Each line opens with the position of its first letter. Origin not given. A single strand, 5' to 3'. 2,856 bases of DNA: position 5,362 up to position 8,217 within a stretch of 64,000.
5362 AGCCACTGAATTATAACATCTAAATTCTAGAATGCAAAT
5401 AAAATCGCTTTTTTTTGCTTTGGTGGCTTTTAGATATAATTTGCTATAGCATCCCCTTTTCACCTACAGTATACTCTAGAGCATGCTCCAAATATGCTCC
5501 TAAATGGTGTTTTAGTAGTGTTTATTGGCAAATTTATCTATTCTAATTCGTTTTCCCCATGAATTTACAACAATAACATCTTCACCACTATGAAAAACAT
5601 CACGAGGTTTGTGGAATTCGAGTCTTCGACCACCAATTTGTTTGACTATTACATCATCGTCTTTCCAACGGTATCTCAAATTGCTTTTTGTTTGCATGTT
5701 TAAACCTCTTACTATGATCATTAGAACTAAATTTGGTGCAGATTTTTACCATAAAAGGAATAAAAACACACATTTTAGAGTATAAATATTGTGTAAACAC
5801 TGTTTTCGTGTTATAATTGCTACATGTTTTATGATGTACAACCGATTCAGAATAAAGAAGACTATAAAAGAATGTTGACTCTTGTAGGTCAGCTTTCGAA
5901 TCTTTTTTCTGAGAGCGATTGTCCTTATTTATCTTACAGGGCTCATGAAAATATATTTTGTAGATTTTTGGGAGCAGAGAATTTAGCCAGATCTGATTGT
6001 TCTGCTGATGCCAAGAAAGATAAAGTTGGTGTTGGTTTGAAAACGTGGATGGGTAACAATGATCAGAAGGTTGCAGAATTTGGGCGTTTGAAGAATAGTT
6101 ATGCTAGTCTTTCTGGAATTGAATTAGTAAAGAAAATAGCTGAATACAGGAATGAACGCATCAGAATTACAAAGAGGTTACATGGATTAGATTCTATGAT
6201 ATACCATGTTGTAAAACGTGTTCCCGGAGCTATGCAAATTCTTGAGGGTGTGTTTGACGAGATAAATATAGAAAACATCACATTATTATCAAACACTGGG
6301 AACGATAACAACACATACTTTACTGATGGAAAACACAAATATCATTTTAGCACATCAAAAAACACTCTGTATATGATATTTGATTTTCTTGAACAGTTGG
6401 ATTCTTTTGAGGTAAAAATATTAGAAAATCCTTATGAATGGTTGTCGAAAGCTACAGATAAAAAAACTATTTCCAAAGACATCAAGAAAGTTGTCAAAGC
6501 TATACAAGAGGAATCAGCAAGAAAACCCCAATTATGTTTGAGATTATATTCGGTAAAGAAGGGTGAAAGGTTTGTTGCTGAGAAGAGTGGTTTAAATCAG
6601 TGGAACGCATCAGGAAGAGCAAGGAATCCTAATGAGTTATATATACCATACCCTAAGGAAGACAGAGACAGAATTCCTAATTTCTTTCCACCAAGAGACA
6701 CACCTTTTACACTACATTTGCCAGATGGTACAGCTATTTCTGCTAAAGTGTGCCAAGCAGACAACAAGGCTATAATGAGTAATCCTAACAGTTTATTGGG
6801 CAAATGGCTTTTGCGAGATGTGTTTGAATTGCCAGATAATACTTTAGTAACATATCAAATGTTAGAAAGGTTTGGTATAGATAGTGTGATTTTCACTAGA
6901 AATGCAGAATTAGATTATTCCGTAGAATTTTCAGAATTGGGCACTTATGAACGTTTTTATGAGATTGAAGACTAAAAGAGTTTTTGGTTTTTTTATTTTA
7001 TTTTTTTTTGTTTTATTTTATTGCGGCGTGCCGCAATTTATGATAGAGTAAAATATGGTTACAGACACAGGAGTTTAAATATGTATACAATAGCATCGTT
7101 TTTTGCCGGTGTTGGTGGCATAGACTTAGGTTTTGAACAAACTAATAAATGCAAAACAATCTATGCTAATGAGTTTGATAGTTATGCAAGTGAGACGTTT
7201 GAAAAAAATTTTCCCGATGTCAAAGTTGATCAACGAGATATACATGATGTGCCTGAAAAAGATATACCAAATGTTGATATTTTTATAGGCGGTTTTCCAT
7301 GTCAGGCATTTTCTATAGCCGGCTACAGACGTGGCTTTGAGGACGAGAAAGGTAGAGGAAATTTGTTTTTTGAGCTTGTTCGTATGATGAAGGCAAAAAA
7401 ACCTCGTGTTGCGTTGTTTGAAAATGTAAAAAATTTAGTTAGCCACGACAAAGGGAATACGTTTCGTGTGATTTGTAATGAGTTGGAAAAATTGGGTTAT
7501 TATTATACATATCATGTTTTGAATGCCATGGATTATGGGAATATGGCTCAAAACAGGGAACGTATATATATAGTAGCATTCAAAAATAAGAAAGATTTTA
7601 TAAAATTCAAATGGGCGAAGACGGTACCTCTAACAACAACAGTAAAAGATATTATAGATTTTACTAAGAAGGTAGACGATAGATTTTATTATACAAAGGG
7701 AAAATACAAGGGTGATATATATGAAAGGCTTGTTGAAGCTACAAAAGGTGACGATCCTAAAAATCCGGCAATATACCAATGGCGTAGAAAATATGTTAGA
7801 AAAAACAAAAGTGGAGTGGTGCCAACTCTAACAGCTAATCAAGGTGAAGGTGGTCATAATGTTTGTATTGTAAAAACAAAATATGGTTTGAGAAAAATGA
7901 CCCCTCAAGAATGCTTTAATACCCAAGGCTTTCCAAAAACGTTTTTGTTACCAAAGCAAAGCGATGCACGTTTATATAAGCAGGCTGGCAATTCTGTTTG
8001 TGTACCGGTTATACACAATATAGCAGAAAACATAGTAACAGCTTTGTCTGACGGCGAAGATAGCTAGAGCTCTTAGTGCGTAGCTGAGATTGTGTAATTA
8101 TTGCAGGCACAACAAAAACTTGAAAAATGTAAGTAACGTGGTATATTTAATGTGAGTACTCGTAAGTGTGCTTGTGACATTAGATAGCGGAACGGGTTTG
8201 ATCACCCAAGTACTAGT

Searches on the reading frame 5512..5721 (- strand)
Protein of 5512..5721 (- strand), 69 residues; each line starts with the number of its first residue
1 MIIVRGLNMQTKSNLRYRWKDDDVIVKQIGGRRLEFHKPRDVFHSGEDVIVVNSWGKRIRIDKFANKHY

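Call 7: search_protein_families(library=pfam, proteins=[window:5512-5721:-], max_evalue=0.01)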
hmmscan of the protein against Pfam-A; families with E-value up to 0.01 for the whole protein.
window:5512-5721:- (69 aa): 0 families

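Call 8: search_protein_families(library=padloc, proteins=[window:5512-5721:-], max_evalue=0.01)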
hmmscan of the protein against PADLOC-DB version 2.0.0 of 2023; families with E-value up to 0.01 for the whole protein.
window:5512-5721:- (69 aa): 0 families

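Call 9: search_protein_families(library=ncbifam, proteins=[window:5512-5721:-], max_evalue=0.01)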
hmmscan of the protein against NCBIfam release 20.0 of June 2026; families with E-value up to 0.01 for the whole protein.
window:5512-5721:- (69 aa): 0 families

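Call 37: search_protein_families(library=phrogs, proteins=[window:5512-5721:-], max_evalue=0.001)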
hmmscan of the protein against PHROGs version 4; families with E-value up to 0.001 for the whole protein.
window:5512-5721:- (69 aa): 0 families

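Call 39: search_protein_families(library=pfam, proteins=[window:5512-5721:-], max_evalue=1)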
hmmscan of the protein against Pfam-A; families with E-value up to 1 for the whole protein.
window:5512-5721:- (69 aa): 0 families

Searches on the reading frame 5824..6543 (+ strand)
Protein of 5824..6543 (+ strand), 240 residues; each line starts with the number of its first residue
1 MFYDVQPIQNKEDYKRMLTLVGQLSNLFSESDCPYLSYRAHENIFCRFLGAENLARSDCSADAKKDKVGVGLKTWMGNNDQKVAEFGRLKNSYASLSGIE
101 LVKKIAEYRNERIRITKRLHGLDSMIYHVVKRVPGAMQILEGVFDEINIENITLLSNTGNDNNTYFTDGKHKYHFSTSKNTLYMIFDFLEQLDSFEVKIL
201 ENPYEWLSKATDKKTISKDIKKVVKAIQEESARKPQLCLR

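Call 70: search_protein_families(library=pfam, proteins=[window:5824-6543:+], max_evalue=10)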
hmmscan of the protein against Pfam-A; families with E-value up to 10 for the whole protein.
window:5824-6543:+ (240 aa): 0 families

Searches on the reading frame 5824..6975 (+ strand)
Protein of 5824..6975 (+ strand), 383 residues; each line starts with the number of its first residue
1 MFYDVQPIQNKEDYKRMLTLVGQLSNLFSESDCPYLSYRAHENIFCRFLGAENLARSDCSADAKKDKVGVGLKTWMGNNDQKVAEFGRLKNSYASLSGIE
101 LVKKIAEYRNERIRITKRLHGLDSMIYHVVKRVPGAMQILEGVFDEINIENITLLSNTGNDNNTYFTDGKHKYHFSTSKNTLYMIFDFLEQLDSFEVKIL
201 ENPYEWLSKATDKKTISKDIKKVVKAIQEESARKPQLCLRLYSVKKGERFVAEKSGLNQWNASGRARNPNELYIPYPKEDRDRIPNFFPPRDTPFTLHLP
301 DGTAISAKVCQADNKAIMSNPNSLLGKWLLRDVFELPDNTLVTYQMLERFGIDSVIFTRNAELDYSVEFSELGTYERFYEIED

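Call 7: search_protein_families(library=pfam, proteins=[window:5824-6975:+], max_evalue=0.01)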
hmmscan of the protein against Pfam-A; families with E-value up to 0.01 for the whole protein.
window:5824-6975:+ (383 aa): 1 family
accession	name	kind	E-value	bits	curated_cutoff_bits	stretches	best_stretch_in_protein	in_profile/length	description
PF20731.2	RE_NgoFVII_C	-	4.3e-13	49.9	23.8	1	245-358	14-128/131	NgoFVII C-terminal B3-like DNA-binding domain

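Call 8: search_protein_families(library=padloc, proteins=[window:5824-6975:+], max_evalue=0.01)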
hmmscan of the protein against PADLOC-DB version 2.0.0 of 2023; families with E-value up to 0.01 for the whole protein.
window:5824-6975:+ (383 aa): 3 families
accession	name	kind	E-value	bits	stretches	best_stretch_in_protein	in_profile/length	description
PDLC03479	REase_II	-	3.9e-89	297.7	1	8-379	9-374/376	Type II restriction enzyme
PDLC03446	REase_II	-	1.6e-30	104.5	1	8-189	11-208/237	Type II restriction enzyme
PDLC03530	REase_II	-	0.00011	19.3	1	288-371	258-346/350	Type II restriction enzyme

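Call 9: search_protein_families(library=ncbifam, proteins=[window:5824-6975:+], max_evalue=0.01)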
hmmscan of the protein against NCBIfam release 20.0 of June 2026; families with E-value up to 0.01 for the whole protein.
window:5824-6975:+ (383 aa): 0 families

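Call 27: search_solved_structures(query=window:5824-6975:+, max_evalue=1)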
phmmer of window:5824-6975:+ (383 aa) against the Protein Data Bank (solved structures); distinct sequences matched with E-value up to 1: 3.
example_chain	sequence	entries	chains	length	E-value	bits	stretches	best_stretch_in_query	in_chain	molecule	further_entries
4cl2_A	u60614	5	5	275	0.67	12.4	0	171-256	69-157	PERIPLASMIC SOLUTE BINDING PROTEIN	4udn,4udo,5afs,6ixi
5z2j_A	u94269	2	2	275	0.72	12.3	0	171-256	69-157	Periplasmic solute binding protein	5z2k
5z35_A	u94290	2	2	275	0.83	12.1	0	172-256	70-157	Periplasmic solute binding protein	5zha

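Call 66: search_dna_similar(query=window:5824-6975:+, collection=plasmids, mode=protein, max_rows=8)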
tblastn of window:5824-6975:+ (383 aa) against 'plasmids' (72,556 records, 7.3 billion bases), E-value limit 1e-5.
Records with a match: 8; places in all: 8; records where one place covers at least 80% of the query: 6.
Best place of each record, by identity: <60% 8.
By first word of the organism name: Finegoldia 2; Lactobacillus 2; Bacillus 2; Priestia 1; Caldicellulosiruptor 1.
By predicted mobility (MOB-suite, as given by PLSDB): mobilizable 5; non-mobilizable 2; conjugative 1.
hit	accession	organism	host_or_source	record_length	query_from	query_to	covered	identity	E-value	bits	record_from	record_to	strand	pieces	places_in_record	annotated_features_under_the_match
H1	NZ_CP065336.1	Priestia megaterium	maize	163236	14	378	95%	45.5%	8e-90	302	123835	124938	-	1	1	NgoFVII family restriction endonuclease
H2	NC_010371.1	Finegoldia magna ATCC 29328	-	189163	1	378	99%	41.2%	4e-77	266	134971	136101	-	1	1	restriction endonuclease PLD domain-containing protein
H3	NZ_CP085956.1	Finegoldia magna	-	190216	1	378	99%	41.2%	4e-77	266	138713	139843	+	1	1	restriction endonuclease PLD domain-containing protein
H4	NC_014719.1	Caldicellulosiruptor acetigenus I77R1B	hot spring biomat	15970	9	378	97%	39.4%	1e-66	236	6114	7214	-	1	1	restriction endonuclease PLD domain-containing protein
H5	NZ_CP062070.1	Lactobacillus johnsonii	swine,cell culture,feces,feces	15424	9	378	97%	28.5%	7e-33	137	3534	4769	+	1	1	restriction endonuclease PLD domain-containing protein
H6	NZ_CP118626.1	Lactobacillus johnsonii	Bacterial cell culture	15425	9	378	97%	28.5%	7e-33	137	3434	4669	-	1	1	restriction endonuclease PLD domain-containing protein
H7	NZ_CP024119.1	Bacillus cytotoxicus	Mashed potatoes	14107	239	370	34%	33.1%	8e-6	56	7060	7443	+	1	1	restriction endonuclease PLD domain-containing protein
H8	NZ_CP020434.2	Bacillus sp. FDAARGOS_235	Homo sapiens,blood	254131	283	380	26%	43.7%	2e-18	95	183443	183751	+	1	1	hypothetical protein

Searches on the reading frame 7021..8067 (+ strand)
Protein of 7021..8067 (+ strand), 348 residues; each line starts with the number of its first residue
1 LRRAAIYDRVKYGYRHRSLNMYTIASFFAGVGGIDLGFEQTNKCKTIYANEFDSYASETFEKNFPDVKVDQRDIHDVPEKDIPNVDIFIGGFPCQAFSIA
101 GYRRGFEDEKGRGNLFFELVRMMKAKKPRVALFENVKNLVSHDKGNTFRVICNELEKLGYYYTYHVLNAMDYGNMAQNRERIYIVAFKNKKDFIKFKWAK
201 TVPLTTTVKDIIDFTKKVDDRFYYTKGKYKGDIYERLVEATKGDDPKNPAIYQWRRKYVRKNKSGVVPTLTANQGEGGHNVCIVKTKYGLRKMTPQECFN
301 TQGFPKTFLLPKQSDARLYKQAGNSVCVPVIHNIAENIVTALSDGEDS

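Call 7: search_protein_families(library=pfam, proteins=[window:7021-8067:+], max_evalue=0.01)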
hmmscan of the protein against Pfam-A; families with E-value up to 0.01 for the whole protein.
window:7021-8067:+ (348 aa): 1 family
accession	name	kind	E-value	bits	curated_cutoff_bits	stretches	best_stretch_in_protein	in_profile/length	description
PF00145.23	DNA_methylase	-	8.1e-86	288.8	22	1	23-339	2-323/324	C-5 cytosine-specific DNA methylase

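Call 8: search_protein_families(library=padloc, proteins=[window:7021-8067:+], max_evalue=0.01)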
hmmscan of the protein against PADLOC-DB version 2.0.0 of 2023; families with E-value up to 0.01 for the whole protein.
window:7021-8067:+ (348 aa): 62 families (the best 25 are shown)
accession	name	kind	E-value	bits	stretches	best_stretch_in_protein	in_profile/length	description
PDLC03272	MTase_II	-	4.2e-117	389.7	1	13-344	66-392/407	Type II methyltransferase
PDLC03378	MTase_II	-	5.1e-70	234.4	1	21-344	2-332/344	Type II methyltransferase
PDLC02653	DrmMII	-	3.1e-61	205.1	1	23-345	6-316/333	DrmMII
PDLC03361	MTase_II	-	3.4e-61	205.5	1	21-342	86-437/455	Type II methyltransferase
PDLC03217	MTase_II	-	1.8e-60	203.2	2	15-190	15-187/703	Type II methyltransferase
PDLC03716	oMTase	-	1.1e-53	180.6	1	24-343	41-340/349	orphan methyltransferase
PDLC03242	MTase_II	-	1e-50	170.9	1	22-338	101-395/409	Type II methyltransferase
PDLC00026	DruM2|DruM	-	3.4e-50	169.5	1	25-344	8-320/336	DNA cytosine methylase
PDLC03234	MTase_II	-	7.2e-50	168.3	2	21-196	4-182/375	Type II methyltransferase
PDLC00033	DruM2|DruM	-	5.7e-46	155.5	2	20-197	20-201/368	DNA cytosine methylase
PDLC03734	oMTase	-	7e-46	155.1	2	24-195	6-174/444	orphan methyltransferase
PDLC03326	MTase_II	-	1.6e-43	147.5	2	26-200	9-186/412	Type II methyltransferase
PDLC00027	DruM2|DruM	-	1.5e-42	144.3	1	20-207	10-190/361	DNA cytosine methylase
PDLC00031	DruM2|DruM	-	1.5e-40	137.4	1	21-198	11-181/361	DNA cytosine methylase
PDLC03329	MTase_II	-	8.9e-40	135.1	2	23-195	6-190/407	Type II methyltransferase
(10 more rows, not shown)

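Call 9: search_protein_families(library=ncbifam, proteins=[window:7021-8067:+], max_evalue=0.01)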
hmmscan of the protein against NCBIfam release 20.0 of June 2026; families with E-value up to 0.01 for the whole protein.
window:7021-8067:+ (348 aa): 3 families
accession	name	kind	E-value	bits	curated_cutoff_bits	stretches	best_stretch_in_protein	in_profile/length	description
TIGR00675.1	dcm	superfamily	4.3e-99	332.3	100.65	1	25-338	2-329/329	DNA (cytosine-5-)-methyltransferase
NF007772.0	PRK10458.1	subfamily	6.1e-36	124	710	2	21-190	88-289/472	DNA cytosine methylase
NF040952.1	Arch_mtprotase_TldD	equivalog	0.0003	19.7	635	1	112-223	10-120/443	zinc metalloprotease TldD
